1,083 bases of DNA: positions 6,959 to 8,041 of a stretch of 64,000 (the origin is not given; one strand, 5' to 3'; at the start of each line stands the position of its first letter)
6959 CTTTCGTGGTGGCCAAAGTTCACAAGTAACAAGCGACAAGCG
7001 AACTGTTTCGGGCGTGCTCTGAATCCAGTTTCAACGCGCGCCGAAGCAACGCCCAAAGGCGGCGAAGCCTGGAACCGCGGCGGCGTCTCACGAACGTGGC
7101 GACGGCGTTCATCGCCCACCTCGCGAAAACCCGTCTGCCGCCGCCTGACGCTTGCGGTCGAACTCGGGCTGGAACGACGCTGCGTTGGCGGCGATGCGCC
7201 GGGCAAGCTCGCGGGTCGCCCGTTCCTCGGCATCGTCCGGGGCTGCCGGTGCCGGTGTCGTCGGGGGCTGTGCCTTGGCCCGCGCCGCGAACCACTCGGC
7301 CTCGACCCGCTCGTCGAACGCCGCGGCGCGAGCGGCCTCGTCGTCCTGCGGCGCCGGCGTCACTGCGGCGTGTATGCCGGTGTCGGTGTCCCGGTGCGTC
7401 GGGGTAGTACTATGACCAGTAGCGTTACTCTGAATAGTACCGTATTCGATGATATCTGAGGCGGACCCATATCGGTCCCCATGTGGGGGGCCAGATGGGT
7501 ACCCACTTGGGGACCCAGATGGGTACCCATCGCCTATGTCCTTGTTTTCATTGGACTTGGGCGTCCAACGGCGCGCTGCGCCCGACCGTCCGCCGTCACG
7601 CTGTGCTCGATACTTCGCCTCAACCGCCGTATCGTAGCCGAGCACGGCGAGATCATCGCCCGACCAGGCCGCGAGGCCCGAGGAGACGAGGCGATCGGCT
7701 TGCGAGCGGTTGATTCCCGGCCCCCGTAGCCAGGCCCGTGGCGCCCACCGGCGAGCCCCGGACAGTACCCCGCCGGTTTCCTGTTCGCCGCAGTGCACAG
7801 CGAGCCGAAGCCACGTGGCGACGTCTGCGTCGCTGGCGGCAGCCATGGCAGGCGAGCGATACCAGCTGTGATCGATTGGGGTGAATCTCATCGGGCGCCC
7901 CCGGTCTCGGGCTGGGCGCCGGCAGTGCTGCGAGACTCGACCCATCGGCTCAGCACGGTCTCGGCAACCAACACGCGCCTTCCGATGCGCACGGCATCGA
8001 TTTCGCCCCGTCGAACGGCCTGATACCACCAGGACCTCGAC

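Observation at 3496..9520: Small (~6 kb) integrative element in tRNA-Lys with integrase, excisionase, arm-type repeats and phage-like cargo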

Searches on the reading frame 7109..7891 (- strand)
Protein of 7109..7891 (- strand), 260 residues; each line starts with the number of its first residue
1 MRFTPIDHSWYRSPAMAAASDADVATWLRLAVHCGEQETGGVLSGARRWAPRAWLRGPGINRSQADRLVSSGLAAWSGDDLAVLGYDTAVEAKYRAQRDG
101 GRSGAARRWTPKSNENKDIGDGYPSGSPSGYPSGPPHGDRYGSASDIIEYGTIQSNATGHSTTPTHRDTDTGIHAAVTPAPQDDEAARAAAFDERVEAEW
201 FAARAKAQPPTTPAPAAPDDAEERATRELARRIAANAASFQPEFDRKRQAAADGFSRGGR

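Call 4: search_protein_families(library=pfam, proteins=[window:7109-7891:-], max_evalue=0.1)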
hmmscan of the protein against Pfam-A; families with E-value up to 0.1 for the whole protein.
window:7109-7891:- (260 aa): 0 families

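Call 5: search_protein_families(library=phrogs, proteins=[window:7109-7891:-], max_evalue=0.1)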
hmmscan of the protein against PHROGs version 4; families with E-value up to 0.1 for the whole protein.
window:7109-7891:- (260 aa): 2 families
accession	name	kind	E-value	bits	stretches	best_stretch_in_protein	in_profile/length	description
phrog_1882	-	unknown function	5.9e-05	24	1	6-160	6-111/259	-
phrog_27574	-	unknown function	0.021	15.6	0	227-247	5-25/60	-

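Call 13: find_homologous_proteins(query=window:7109-7891:-)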
Query window:7109-7891:-: 8000 candidates shared short words with the query, none scored E <= 0.001.

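Call 18: search_protein_families(library=ncbifam, proteins=[window:7109-7891:-], max_evalue=0.1)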
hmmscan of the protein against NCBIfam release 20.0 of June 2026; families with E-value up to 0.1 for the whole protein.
window:7109-7891:- (260 aa): 0 families

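Call 35: search_protein_representatives(protein=window:7109-7891:-)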
Query: 260 residues. Proteins with E-value up to 0.001 (for the whole library): 1234; up to 1e-10: 153; up to 1e-30: 1. The best 150 are listed.
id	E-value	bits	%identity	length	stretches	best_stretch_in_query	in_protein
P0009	1.3e-40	156.1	99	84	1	177-260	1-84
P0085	1.5e-17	80.6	41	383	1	2-126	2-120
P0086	1.2e-16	77.5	38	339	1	2-121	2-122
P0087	2.1e-16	76.8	29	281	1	1-191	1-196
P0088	2.5e-16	76.5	37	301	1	1-132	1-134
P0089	6.6e-16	75.2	38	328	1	11-134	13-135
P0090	1.7e-15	73.8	35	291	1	1-181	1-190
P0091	2.0e-15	73.6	33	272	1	17-201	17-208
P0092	3.0e-15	73.0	39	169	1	10-144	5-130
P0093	3.8e-15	72.7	36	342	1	6-162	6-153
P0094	6.9e-15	71.8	34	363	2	6-139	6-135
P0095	7.2e-15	71.7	41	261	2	1-134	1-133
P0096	8.0e-15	71.6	32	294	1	1-158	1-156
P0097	1.3e-14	71.0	39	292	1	15-119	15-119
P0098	1.3e-14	70.9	40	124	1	18-111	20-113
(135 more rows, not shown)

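Call 41: search_protein_families(library=pfam, alignment_id=A1, max_evalue=0.01)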
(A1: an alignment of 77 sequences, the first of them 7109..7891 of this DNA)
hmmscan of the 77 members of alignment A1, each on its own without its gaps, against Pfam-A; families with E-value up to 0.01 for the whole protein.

A. member 1, window:7109-7891:- (260 aa): 0 families

B. families by the number of members that match (of 77 scanned): 2 families
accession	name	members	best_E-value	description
PF03747.19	ADP_ribosyl_GH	1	0.00018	ADP-ribosylglycohydrolase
PF06012.17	DUF908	1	0.0075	Domain of Unknown Function (DUF908)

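Call 44: search_protein_families(library=phrogs, alignment_id=A1, max_evalue=0.001)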
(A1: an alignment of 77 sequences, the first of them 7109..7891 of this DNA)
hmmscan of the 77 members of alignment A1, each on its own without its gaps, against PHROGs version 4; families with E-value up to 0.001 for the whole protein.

A. member 1, window:7109-7891:- (260 aa): 1 family
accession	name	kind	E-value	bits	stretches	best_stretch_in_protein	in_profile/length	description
phrog_1882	-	unknown function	5.9e-05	24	1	6-160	6-111/259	-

B. families by the number of members that match (of 77 scanned): 18 families
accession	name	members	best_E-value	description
phrog_3926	-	12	4.1e-08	replication initiation protein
phrog_1882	-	11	4.6e-06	-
phrog_270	-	6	2.6e-20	replication initiation protein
phrog_9327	-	5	5.1e-19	primosomal protein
phrog_9474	-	5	1.3e-18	replication initiation protein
phrog_2447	-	5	7.2e-07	replication initiation protein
phrog_16304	-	4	3e-08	-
phrog_10293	-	2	2e-09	-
phrog_2514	-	1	2.3e-16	DnaD-like helicase loader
phrog_4880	-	1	4.2e-14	replisome organizer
phrog_391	-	1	4.3e-11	replication initiation O-like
phrog_2357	-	1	4.4e-11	-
phrog_22834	-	1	1.7e-10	-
phrog_15768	-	1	8.9e-08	-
phrog_2149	-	1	1.9e-06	replication initiation protein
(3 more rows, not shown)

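Call 46: predict_structure(alignment_id=A1)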
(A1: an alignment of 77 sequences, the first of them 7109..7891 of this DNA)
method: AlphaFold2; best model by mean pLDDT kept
length: 260 residues; sequences in the alignment: 77
mean_pLDDT: 80.1   pTM: 0.50
mean pLDDT of the five models: 80.1, 78.6, 78.5, 78.2, 77.6
residues with pLDDT >= 90: 119; 70-90: 55; 50-70: 68; < 50: 18
segments of 3 or more residues with pLDDT < 50: 140-147, 172-175
pLDDT, mean of each block of 10 residues (from residue 1): 93 97 98 97 98 98 98 98 97 96 94 69 61 56 48 51 54 51 65 76 72 72 91 91 87 74
secondary structure, 60 per line:
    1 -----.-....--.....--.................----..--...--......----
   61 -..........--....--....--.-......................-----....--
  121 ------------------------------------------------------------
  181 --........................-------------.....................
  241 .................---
elements in order: H8-11 H14-18 H21-37 H51-56 H62-71 E74-77 E80-83 H88-109 H115-118 H183-206 H220-257

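Call 57: search_dna_similar(query=window:7109-7891:-, collection=phages, mode=protein, max_evalue=0.001, max_rows=15)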
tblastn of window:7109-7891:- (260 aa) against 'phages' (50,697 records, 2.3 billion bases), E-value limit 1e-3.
Records with a match: 3; places in all: 3; records where one place covers at least 80% of the query: 0.
Best place of each record, by identity: <60% 3.
By first word of the organism name: Akkermansia 3.
By host as written in the record: Akkermansia muciniphila 2; Akkermansia muciniphila NBRC 114322 1.
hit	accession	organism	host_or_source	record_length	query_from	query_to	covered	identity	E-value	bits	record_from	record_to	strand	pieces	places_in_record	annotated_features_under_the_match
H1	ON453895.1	Akkermansia phage Chantilly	Akkermansia muciniphila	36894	1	120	46%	30.6%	7e-9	62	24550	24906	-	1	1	hypothetical protein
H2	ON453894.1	Akkermansia phage Chambord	Akkermansia muciniphila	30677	1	104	40%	31.7%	4e-9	62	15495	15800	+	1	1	hypothetical protein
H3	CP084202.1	Akkermansia phage DTMo-2021a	Akkermansia muciniphila NBRC 114322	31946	26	121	37%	33.0%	2e-5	51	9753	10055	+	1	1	record has no annotation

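Call 59: get_annotated_region(hit=H2, flank=5000)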
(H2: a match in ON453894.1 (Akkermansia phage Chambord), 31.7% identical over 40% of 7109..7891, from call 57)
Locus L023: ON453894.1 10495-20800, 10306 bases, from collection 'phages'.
description: Akkermansia phage Chambord, partial genome.
organism: Akkermansia phage Chambord (NCBI taxid 2951966)
taxonomy: Viruses
host: Akkermansia muciniphila; source: feces; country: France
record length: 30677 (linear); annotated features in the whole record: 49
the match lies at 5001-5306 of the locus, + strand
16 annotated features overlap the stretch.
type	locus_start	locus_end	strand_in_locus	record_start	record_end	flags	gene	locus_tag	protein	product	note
CDS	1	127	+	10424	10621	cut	-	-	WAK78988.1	hypothetical protein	rasttk_feature_creation_tool=/opt/patric-common/ runtime/bin/phanotate version 1.5.0; ...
CDS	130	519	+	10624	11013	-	-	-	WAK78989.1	hypothetical protein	rasttk_feature_creation_tool=/opt/patric-common/ runtime/bin/phanotate version 1.5.0; ...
CDS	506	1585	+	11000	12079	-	-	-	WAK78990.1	Sak4-like ssDNA annealing protein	rasttk_feature_creation_tool=/opt/patric-common/ runtime/bin/phanotate version 1.5.0; HHpred against PHROGS v3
CDS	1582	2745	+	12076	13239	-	-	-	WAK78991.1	exonuclease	rasttk_feature_creation_tool=/opt/patric-common/ runtime/bin/phanotate version 1.5.0; HHpred against PHROGS v3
CDS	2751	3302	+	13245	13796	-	-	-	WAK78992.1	hypothetical protein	rasttk_feature_creation_tool=/opt/patric-common/ runtime/bin/phanotate version 1.5.0; ...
CDS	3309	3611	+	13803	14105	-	-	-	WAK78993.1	hypothetical protein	rasttk_feature_creation_tool=/opt/patric-common/ runtime/bin/phanotate version 1.5.0; ...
CDS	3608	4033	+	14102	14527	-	-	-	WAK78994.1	RusA-like holliday junction resolvase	rasttk_feature_creation_tool=/opt/patric-common/ runtime/bin/phanotate version 1.5.0; HHpred against PHROGS v3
CDS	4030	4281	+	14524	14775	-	-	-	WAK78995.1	hypothetical protein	rasttk_feature_creation_tool=/opt/patric-common/ runtime/bin/phanotate version 1.5.0; ...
CDS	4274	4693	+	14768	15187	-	-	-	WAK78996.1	hypothetical protein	rasttk_feature_creation_tool=/opt/patric-common/ runtime/bin/phanotate version 1.5.0; ...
CDS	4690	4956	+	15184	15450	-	-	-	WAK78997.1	hypothetical protein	rasttk_feature_creation_tool=/opt/patric-common/ runtime/bin/phanotate version 1.5.0; ...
CDS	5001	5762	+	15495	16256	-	-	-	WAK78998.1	hypothetical protein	rasttk_feature_creation_tool=/opt/patric-common/ runtime/bin/phanotate version 1.5.0; ...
CDS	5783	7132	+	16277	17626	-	-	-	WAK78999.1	DnaB-like helicase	rasttk_feature_creation_tool=/opt/patric-common/ runtime/bin/phanotate version 1.5.0; HHpred against PHROGS v3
CDS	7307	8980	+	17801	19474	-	-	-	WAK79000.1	head morphogenesis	rasttk_feature_creation_tool=/opt/patric-common/ runtime/bin/phanotate version 1.5.0; HHpred against PHROGS v3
CDS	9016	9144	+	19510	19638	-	-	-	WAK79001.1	hypothetical protein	rasttk_feature_creation_tool=/opt/patric-common/ runtime/bin/phanotate version 1.5.0; ...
CDS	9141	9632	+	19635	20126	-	-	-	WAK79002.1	terminase small subunit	rasttk_feature_creation_tool=/opt/patric-common/ runtime/bin/phanotate version 1.5.0; HHpred against PHROGS v3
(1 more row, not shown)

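Call 67: search_protein_families(library=padloc, proteins=[window:7109-7891:-], max_evalue=0.01)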
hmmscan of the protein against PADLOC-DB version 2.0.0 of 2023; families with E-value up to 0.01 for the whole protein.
window:7109-7891:- (260 aa): 0 families

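Call 83: fold_search(model_id=the predicted structure, library=viral)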
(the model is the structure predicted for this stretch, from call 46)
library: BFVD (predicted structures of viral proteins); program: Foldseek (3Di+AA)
matches with E <= 10: 92; with E <= 0.001: 3
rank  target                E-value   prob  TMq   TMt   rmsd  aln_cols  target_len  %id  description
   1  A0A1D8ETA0            3.3e-04  1.00  0.27  0.52   5.9       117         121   23  Helix-turn-helix DNA binding domain protein [Propionibacterium phage Anatole]
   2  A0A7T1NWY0            4.0e-04  1.00  0.28  0.20   9.7       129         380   25  Helix-turn-helix DNA binding domain protein [Gordonia phage Lilbeanie]
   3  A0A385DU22            4.9e-04  1.00  0.28  0.25   9.9       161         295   20  Helix-turn-helix DNA binding domain protein [Gordonia phage Ashertheman]
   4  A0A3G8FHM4            1.0e-03  1.00  0.28  0.24  14.4       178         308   16  DUF1376 domain-containing protein [Mycobacterium phage Beelzebub]
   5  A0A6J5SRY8            1.4e-03  1.00  0.32  0.46   6.7       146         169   23  Uncharacterized protein [uncultured Caudovirales phage]
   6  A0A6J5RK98            1.4e-03  0.99  0.27  0.25  26.2       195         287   17  DUF1376 domain-containing protein [uncultured Caudovirales phage]
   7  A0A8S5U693            3.2e-03  1.00  0.33  0.29   4.1       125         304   17  Replisome organizer [Siphoviridae sp. ctwHj1]
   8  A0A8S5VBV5            3.6e-03  1.00  0.32  0.20   4.8       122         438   17  Replisome organizer [Siphoviridae sp. ctmJp3]
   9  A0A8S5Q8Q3            7.3e-03  1.00  0.29  0.17   4.7       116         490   22  Replisome organizer [Siphoviridae sp. ctjOC2]
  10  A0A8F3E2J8            9.9e-03  0.99  0.27  0.22  14.3       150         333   17  (no name in the UniProt tables at hand)
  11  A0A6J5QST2            1.7e-02  0.97  0.28  0.27   7.0       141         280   17  DUF1376 domain-containing protein [uncultured Caudovirales phage]
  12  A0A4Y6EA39            2.4e-02  0.99  0.29  0.24   7.9       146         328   20  Uncharacterized protein [Gordonia phage Mollymur]
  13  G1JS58                2.5e-02  1.00  0.26  0.31   3.1        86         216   15  (no name in the UniProt tables at hand)
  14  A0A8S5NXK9            3.3e-02  0.98  0.26  0.29  17.2       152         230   14  Uncharacterized protein [Siphoviridae sp. ctOba29]
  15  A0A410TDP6            3.7e-02  0.99  0.28  0.27   6.7       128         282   16  Helix-turn-helix DNA binding domain protein [Gordonia phage Asapag]
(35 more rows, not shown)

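Call 93: get_annotated_region(hit=H1, flank=3500)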
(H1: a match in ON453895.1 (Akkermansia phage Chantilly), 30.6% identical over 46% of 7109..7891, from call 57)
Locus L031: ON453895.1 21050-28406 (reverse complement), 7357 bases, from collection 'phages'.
description: Akkermansia phage Chantilly, complete genome.
organism: Akkermansia phage Chantilly (NCBI taxid 2951967)
taxonomy: Viruses
host: Akkermansia muciniphila; source: feces; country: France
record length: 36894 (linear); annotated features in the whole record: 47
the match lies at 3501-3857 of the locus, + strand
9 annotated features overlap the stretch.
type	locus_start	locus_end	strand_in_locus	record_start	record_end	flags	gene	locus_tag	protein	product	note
CDS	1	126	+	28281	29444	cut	-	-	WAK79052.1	exonuclease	rasttk_feature_creation_tool=/opt/patric-common/ runtime/bin/phanotate version 1.5.0; HHpred against PHROGS v3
CDS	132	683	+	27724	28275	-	-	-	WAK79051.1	DNA polymerase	rasttk_feature_creation_tool=/opt/patric-common/ runtime/bin/phanotate version 1.5.0; HHpred against PHROGS v3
CDS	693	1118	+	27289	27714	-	-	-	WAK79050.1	RusA-like holliday junction resolvase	rasttk_feature_creation_tool=/opt/patric-common/ runtime/bin/phanotate version 1.5.0; HHpred against PHROGS v3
CDS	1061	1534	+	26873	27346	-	-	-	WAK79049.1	hypothetical protein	rasttk_feature_creation_tool=/opt/patric-common/ runtime/bin/phanotate version 1.5.0; ...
CDS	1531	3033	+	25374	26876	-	-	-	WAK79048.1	DNA-cytosine methyltransferase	rasttk_feature_creation_tool=/opt/patric-common/ runtime/bin/phanotate version 1.5.0; HHpred against PHROGS v3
CDS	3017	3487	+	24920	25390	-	-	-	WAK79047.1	SAM-dependent methyltransferase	rasttk_feature_creation_tool=/opt/patric-common/ runtime/bin/phanotate version 1.5.0; HHpred against PHROGS v3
CDS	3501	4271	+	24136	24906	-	-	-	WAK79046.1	hypothetical protein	rasttk_feature_creation_tool=/opt/patric-common/ runtime/bin/phanotate version 1.5.0; ...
CDS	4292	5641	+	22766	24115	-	-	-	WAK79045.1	DnaB-like replicative helicase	rasttk_feature_creation_tool=/opt/patric-common/ runtime/bin/phanotate version 1.5.0; HHpred against PHROGS v3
CDS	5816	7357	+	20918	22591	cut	-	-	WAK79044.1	head morphogenesis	rasttk_feature_creation_tool=/opt/patric-common/ runtime/bin/phanotate version 1.5.0; HHpred against PHROGS v3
